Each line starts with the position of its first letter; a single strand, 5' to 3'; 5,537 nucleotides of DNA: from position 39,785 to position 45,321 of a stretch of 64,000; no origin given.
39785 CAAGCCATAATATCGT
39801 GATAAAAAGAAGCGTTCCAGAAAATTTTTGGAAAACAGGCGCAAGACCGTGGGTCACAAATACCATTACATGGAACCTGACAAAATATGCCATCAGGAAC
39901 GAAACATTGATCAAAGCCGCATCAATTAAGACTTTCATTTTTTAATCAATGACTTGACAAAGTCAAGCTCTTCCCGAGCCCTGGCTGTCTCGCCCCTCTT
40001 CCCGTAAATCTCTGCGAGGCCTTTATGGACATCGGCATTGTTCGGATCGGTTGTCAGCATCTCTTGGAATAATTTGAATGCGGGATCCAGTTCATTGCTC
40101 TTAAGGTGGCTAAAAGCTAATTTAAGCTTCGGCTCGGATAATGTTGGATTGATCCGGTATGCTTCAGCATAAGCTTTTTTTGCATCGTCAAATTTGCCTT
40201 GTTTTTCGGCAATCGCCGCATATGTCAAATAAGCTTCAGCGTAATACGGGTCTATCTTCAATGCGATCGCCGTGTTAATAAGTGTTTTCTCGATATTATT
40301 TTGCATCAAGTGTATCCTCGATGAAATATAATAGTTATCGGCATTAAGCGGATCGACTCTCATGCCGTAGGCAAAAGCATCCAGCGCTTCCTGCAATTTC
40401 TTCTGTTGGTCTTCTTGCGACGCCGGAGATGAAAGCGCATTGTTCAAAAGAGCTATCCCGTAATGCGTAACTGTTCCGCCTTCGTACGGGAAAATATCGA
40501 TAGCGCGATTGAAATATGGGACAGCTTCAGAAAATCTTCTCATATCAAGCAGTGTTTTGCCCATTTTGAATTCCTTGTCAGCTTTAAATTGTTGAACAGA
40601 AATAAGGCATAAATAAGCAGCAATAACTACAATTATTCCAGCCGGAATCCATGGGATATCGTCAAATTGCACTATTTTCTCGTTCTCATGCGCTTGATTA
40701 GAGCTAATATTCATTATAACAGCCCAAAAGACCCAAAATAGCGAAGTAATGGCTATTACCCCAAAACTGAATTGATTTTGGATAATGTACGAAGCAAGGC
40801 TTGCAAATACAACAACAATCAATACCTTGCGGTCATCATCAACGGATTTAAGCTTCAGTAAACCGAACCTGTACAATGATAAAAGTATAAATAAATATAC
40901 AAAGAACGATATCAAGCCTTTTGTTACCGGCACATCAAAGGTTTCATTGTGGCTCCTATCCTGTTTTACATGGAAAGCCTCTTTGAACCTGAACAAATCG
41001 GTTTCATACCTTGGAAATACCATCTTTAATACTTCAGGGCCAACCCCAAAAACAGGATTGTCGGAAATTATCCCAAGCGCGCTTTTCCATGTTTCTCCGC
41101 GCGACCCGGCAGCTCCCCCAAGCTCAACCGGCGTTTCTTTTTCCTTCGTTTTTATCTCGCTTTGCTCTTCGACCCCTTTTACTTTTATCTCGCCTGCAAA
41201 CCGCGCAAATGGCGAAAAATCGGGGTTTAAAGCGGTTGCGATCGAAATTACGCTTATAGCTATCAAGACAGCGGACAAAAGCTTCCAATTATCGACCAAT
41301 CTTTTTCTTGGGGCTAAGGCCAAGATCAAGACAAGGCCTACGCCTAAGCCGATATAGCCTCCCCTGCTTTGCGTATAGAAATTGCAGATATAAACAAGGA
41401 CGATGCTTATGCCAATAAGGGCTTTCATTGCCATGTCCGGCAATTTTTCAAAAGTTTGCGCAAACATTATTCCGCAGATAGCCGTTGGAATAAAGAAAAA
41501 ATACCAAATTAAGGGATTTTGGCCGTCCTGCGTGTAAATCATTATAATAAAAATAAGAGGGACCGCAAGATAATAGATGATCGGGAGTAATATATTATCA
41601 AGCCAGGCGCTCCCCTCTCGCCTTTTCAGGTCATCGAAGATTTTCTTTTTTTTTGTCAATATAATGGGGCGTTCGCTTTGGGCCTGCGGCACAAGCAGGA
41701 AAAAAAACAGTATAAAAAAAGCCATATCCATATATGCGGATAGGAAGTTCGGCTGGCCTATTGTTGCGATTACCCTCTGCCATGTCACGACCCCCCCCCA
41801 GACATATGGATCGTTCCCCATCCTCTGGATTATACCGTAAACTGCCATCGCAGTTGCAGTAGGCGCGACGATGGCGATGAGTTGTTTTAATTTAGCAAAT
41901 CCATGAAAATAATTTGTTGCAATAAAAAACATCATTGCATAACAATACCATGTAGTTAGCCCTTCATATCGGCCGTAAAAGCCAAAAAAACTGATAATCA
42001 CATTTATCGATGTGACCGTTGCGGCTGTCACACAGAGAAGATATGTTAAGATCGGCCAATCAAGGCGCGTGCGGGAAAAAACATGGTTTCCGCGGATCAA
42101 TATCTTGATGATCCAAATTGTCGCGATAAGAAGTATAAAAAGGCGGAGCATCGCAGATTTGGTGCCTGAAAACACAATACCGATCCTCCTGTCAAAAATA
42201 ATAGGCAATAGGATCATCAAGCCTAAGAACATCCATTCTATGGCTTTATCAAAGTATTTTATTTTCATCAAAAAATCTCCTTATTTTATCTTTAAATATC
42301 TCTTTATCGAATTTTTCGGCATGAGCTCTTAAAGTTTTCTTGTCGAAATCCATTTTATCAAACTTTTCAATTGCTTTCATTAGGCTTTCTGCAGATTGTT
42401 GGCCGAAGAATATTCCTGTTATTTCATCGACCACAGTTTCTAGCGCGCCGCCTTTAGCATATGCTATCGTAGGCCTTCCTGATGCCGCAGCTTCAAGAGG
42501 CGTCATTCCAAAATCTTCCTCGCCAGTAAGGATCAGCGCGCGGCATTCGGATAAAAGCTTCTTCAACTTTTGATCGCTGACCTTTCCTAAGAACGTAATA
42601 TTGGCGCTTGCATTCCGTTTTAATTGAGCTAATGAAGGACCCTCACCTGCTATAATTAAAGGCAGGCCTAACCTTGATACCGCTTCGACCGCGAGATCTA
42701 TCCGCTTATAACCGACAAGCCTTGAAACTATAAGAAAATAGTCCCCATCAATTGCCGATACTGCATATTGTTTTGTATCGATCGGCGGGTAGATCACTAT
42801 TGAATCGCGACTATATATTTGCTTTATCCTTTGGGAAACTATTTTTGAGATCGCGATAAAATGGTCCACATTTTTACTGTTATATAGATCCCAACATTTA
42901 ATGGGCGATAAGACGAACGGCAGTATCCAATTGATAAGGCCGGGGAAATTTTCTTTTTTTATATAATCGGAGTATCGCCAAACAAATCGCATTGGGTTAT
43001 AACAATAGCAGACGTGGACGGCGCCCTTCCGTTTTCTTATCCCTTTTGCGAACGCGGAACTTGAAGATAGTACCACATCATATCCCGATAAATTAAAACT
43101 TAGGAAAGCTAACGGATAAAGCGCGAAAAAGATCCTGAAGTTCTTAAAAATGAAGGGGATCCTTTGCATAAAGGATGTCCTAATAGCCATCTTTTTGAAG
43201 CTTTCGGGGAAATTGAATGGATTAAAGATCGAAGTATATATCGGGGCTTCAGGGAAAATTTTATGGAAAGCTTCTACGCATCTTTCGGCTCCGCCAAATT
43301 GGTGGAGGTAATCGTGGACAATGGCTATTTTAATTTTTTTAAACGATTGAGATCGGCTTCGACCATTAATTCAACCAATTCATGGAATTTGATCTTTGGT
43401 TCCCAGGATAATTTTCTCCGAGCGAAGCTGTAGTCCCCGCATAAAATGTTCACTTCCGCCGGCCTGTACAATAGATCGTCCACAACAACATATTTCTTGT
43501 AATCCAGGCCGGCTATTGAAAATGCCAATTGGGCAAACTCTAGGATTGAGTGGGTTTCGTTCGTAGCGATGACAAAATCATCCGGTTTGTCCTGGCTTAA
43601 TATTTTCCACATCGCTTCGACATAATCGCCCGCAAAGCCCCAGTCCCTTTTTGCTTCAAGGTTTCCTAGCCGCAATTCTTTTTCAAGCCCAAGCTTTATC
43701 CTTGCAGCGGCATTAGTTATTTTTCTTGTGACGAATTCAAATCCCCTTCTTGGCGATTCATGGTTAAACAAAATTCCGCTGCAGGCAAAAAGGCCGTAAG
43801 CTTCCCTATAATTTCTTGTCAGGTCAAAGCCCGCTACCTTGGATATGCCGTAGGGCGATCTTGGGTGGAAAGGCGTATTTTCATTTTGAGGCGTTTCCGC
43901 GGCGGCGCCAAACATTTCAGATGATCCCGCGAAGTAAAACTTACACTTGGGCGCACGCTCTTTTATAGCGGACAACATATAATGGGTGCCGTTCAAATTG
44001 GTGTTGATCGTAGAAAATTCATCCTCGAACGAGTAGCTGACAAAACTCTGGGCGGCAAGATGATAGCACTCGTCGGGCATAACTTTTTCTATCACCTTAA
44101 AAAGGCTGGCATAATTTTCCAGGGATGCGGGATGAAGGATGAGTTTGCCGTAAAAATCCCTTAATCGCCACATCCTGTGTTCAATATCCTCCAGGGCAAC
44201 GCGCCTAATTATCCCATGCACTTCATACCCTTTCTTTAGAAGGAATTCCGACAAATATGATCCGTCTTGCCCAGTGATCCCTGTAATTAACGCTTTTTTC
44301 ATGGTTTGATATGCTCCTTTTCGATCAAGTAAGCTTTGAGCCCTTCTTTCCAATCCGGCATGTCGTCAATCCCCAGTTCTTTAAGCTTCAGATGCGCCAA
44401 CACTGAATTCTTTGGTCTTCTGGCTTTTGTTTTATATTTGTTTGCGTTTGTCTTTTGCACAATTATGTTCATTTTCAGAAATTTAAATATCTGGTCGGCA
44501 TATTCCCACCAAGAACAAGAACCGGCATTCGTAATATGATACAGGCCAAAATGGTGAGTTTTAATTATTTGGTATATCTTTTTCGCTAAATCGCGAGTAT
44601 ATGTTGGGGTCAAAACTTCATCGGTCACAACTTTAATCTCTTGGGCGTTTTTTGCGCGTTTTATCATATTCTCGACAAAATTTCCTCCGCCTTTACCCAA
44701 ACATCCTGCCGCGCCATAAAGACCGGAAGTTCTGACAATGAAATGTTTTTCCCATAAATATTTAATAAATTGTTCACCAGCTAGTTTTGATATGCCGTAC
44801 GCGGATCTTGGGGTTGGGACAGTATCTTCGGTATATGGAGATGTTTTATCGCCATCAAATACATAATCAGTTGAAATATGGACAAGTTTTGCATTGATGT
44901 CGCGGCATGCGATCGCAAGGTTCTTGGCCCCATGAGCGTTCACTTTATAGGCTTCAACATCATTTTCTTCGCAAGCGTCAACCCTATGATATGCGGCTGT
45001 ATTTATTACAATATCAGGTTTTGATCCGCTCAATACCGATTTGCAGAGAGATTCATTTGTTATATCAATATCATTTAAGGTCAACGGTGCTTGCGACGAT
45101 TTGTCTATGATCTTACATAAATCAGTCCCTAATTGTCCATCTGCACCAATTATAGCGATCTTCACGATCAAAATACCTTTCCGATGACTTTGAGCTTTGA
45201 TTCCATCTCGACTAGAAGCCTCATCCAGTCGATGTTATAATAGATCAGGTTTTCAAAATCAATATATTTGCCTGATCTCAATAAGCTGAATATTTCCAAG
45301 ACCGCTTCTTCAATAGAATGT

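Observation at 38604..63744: A 25-kb, ~24-gene co-directional glycan operon combining GDP- and CDP-sugar pathways with unusual C-C bond chemistry.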

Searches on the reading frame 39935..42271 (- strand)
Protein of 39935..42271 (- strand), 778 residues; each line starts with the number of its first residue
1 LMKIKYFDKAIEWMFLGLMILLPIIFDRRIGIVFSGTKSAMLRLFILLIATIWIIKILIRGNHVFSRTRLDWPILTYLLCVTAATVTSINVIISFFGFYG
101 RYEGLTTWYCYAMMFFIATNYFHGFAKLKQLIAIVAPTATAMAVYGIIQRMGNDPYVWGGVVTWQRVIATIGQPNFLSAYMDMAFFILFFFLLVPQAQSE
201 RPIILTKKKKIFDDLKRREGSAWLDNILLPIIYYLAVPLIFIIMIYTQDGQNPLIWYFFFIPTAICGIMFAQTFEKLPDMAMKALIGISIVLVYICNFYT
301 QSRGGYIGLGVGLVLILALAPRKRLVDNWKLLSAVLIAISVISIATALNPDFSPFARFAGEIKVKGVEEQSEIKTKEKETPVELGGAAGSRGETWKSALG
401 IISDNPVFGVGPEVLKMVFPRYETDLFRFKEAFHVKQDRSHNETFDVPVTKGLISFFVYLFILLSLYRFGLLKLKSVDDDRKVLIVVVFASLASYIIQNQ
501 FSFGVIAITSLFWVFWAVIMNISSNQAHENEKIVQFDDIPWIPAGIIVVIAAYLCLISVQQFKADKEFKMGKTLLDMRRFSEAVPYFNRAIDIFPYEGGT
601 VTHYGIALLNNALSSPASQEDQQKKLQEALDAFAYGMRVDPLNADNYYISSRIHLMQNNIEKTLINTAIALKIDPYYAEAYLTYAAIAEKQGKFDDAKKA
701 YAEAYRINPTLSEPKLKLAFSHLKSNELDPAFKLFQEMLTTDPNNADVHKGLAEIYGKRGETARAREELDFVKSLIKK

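Call 6: search_protein_families(library=pfam, proteins=[window:39935-42271:-], max_evalue=0.001)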
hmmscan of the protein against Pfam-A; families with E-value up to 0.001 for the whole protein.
window:39935-42271:- (778 aa): 14 families
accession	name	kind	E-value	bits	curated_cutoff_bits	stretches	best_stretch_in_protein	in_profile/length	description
PF04932.20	Wzy_C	-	5.7e-18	65.6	31.7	1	289-460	2-149/149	O-Antigen ligase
PF14559.12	TPR_19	-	6.7e-17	62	25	1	723-770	2-49/68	Tetratricopeptide repeat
PF07719.23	TPR_2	-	1.2e-15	56.7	27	1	678-710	1-33/34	Tetratricopeptide repeat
PF13428.12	TPR_14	-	5.8e-13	48.6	23.5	1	679-719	2-42/44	Tetratricopeptide repeat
PF13431.12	TPR_17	-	4e-11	42.7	24.4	0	734-767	1-34/34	Tetratricopeptide repeat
PF00515.34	TPR_1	-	6.5e-11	42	27.8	0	569-595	6-32/34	Tetratricopeptide repeat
PF23914.1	TPR_CcmH_CycH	-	2.3e-09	37.7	42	1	671-777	43-152/158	Cytochrome c-type biogenesis protein H TPR domain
PF13432.12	TPR_16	-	3.7e-09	37.3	32.7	0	670-710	25-63/65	Tetratricopeptide repeat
PF13181.12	TPR_8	-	2.8e-08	33.7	25.7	0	678-710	1-33/34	Tetratricopeptide repeat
PF13424.12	TPR_12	-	4.1e-08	33.7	30.1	0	675-707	42-74/77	Tetratricopeptide repeat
PF25063.1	ARM_TT21_C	-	6.7e-07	29.8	35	1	662-750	115-202/209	Tetratricopeptide repeat protein 21 C-terminal ARM domain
PF13174.12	TPR_6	-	1.1e-05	26.2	26.3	0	679-706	1-28/33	Tetratricopeptide repeat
PF13414.12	TPR_11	-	2e-05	24.6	26.8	0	724-760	6-42/42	TPR repeat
PF25058.1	ARM_TT21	-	0.00047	20.6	27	0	617-756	14-138/155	Tetratricopeptide repeat protein 21 ARM repeat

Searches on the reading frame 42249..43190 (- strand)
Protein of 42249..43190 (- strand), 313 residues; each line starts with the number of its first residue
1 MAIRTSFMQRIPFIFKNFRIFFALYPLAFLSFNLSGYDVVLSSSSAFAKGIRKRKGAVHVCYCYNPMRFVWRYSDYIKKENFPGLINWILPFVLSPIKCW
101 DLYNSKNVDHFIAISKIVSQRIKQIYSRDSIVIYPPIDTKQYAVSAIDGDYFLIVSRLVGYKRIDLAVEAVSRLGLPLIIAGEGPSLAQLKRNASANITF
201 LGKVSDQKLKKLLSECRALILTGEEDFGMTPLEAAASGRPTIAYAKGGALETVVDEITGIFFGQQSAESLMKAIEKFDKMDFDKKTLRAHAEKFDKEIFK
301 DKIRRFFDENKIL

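Call 6: search_protein_families(library=pfam, proteins=[window:42249-43190:-], max_evalue=0.001)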
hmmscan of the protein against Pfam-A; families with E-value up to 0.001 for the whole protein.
window:42249-43190:- (313 aa): 3 families
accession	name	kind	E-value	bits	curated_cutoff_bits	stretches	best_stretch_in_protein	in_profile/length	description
PF00534.26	Glycos_transf_1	-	3.9e-25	88.8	26.4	1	149-281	15-159/172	Glycosyl transferases group 1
PF13692.12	Glyco_trans_1_4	-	1.7e-19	70.9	27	1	151-276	3-138/142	Glycosyl transferases group 1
PF13439.12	Glyco_transf_4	-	2.5e-05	24.8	28.5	1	12-140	48-169/170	Glycosyltransferase Family 4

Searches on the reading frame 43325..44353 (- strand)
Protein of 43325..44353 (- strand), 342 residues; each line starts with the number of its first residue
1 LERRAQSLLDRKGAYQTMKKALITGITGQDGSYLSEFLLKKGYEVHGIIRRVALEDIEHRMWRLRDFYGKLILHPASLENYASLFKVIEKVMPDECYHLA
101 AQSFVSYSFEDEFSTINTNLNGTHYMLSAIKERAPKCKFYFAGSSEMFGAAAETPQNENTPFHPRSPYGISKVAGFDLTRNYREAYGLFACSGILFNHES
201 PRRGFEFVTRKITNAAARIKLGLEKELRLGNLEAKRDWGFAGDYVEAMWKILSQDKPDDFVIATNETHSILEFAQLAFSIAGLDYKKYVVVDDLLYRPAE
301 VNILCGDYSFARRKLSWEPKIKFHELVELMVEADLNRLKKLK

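Call 6: search_protein_families(library=pfam, proteins=[window:43325-44353:-], max_evalue=0.001)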
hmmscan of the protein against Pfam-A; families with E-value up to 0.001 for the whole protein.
window:43325-44353:- (342 aa): 4 families
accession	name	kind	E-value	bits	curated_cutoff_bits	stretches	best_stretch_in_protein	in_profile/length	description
PF16363.11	GDP_Man_Dehyd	-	9.1e-118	393.9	27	1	22-330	1-332/332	GDP-mannose 4,6 dehydratase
PF01370.27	Epimerase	-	1.4e-64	218.2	20.9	1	21-263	1-240/240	NAD dependent epimerase/dehydratase family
PF04321.23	RmlD_sub_bind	-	1.5e-06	27.9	27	1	20-195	2-152/287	RmlD substrate binding domain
PF02719.21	Polysacc_synt_2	-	0.00028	20.6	20.2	1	22-132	2-117/293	Polysaccharide biosynthesis protein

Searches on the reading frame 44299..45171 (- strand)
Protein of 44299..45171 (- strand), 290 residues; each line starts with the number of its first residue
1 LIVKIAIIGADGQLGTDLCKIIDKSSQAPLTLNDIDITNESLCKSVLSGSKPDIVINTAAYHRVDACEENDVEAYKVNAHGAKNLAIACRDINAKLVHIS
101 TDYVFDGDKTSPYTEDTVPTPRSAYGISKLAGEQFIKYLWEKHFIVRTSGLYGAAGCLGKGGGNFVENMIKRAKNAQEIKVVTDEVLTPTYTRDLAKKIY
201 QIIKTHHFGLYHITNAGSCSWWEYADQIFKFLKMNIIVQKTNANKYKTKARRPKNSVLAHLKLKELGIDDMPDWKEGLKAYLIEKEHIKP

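Call 5: search_protein_families(library=pfam, proteins=[window:44299-45171:-], max_evalue=0.001)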
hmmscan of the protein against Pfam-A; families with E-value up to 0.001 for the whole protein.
window:44299-45171:- (290 aa): 5 families
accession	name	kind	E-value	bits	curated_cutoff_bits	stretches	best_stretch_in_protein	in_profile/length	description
PF04321.23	RmlD_sub_bind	-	1.6e-86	290.4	27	1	4-283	2-283/287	RmlD substrate binding domain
PF01370.27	Epimerase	-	1.4e-27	97.1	20.9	1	7-207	3-229/240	NAD dependent epimerase/dehydratase family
PF16363.11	GDP_Man_Dehyd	-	1.9e-21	77.4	27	1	26-256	50-290/332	GDP-mannose 4,6 dehydratase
PF02719.21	Polysacc_synt_2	-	3.9e-12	46.4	20.2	1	36-104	62-131/293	Polysaccharide biosynthesis protein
PF01073.25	3Beta_HSD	-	4.2e-06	26.4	22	1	32-176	49-200/280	3-beta hydroxysteroid dehydrogenase/isomerase family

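Call 8: search_protein_families(library=ncbifam, proteins=[window:44299-45171:-], max_evalue=0.00001)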
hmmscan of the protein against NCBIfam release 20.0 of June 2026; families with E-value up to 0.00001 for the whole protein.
window:44299-45171:- (290 aa): 9 families
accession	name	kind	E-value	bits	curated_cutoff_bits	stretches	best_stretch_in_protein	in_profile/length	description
TIGR01214.1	rmlD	equivalog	6.4e-90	301.1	224.05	1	4-283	1-283/285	dTDP-4-dehydrorhamnose reductase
NF007440.0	PRK09987.1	equivalog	2.8e-39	135.2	308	1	38-284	41-292/299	dTDP-4-dehydrorhamnose reductase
TIGR01181.1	dTDP_gluc_dehyt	equivalog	1.2e-13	50.8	365.1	1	27-234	49-263/321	dTDP-glucose 4,6-dehydratase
TIGR01179.1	galE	equivalog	9.1e-12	44.4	262.3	1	28-139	47-159/332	UDP-glucose 4-epimerase GalE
NF007956.0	PRK10675.1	subfamily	3.6e-09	36.2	394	1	20-139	42-163/338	UDP-glucose 4-epimerase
TIGR01472.1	gmd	equivalog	4.6e-08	32.6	415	1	25-248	52-284/342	GDP-mannose 4,6-dehydratase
NF043036.1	ErythonDh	equivalog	1.1e-07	31.4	325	1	26-141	50-165/321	D-erythronate dehydrogenase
TIGR02622.1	CDP_4_6_dhtase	equivalog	8.2e-07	28.5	278.45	1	32-167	58-199/352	CDP-glucose 4,6-dehydratase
TIGR03589.1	PseB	equivalog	1e-06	27.9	407.75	1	53-103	76-127/324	UDP-N-acetylglucosamine 4,6-dehydratase (inverting)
